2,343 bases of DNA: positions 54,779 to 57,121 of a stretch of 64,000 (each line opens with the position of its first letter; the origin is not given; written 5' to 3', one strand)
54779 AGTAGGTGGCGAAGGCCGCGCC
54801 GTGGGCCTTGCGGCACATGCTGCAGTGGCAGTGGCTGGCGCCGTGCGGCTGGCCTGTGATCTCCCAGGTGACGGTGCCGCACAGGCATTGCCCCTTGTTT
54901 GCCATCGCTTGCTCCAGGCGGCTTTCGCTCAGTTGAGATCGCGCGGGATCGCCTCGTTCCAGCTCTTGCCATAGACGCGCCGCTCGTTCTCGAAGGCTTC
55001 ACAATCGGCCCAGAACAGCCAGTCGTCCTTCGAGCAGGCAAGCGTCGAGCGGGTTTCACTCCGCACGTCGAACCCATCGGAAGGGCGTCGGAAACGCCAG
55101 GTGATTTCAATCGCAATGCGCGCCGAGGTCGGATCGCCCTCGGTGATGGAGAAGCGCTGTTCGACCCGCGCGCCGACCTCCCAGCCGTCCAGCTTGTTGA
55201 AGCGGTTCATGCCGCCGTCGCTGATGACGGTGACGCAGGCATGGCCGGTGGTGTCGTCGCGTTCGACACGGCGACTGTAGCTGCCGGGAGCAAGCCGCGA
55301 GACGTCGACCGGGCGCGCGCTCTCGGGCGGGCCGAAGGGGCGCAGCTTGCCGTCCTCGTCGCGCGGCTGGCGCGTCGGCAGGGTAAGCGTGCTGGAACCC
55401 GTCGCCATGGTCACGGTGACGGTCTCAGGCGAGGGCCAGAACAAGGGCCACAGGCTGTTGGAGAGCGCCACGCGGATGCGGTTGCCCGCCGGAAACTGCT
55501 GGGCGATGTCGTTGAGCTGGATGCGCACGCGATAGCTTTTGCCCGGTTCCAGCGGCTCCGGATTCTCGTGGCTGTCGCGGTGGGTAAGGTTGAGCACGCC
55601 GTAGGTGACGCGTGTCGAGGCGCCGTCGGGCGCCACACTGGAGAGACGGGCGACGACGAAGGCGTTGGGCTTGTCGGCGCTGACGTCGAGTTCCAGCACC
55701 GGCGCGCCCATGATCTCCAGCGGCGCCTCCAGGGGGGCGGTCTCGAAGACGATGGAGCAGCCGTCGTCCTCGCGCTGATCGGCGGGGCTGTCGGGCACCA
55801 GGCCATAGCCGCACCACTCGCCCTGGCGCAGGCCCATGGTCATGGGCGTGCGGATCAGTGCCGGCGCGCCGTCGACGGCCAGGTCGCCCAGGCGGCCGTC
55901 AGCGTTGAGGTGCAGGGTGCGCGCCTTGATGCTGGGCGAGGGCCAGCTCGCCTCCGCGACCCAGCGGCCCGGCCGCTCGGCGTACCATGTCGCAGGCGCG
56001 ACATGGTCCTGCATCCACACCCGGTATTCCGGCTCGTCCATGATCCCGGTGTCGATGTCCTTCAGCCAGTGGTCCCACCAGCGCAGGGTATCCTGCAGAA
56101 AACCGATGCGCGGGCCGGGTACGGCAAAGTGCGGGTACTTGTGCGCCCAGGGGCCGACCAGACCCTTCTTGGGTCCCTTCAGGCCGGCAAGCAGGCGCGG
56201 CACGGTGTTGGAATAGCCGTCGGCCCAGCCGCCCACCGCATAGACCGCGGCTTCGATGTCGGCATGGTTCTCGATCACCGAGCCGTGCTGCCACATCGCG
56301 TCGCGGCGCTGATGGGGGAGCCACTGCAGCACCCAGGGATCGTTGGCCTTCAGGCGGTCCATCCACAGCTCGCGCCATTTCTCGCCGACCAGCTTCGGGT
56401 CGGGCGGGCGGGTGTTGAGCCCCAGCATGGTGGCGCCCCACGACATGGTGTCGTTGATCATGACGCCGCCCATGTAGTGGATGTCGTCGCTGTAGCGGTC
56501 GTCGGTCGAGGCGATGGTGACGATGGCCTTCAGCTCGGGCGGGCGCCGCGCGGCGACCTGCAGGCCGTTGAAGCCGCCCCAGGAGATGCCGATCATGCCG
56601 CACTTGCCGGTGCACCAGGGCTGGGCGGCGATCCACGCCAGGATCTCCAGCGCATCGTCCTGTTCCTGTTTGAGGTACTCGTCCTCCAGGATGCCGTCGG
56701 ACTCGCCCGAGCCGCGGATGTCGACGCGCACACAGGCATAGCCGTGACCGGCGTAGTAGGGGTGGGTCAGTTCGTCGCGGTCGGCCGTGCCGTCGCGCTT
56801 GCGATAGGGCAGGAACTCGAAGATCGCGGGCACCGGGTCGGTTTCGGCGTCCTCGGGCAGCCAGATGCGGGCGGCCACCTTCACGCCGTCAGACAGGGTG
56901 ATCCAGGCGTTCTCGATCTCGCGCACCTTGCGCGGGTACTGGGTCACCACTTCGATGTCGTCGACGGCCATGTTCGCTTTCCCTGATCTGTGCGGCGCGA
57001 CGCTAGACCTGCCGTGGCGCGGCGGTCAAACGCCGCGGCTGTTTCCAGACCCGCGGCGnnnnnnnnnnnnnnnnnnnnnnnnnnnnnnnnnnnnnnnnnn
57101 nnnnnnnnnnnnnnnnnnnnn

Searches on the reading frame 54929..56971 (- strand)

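Call 29: search_protein_families(library=pfam, proteins=[window:54929-56971:-], max_evalue=0.0001)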
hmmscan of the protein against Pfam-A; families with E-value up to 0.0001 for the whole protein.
window:54929-56971:- (680 aa): 6 families
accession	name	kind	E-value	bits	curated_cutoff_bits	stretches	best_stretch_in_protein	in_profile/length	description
PF02129.25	Peptidase_S15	-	7.2e-66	223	23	1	28-279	1-262/262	X-Pro dipeptidyl-peptidase (S15 family)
PF08530.16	PepX_C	-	2.7e-44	152.1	22.5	1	309-527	2-200/217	X-Pro dipeptidyl-peptidase C-terminal non-catalytic domain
PF00561.26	Abhydrolase_1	-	2.7e-11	44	25.8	1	74-221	24-173/245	alpha/beta hydrolase fold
PF12146.15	Hydrolase_4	-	1.5e-06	28.1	27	1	74-155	28-109/239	Serine aminopeptidase, S33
PF05448.18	AXE1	-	1.6e-05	24.3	21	1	28-93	65-122/321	Acetyl xylan esterase (AXE1)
PF00326.27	Peptidase_S9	-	2.7e-05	24.2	22.6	1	72-158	9-100/213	Prolyl oligopeptidase family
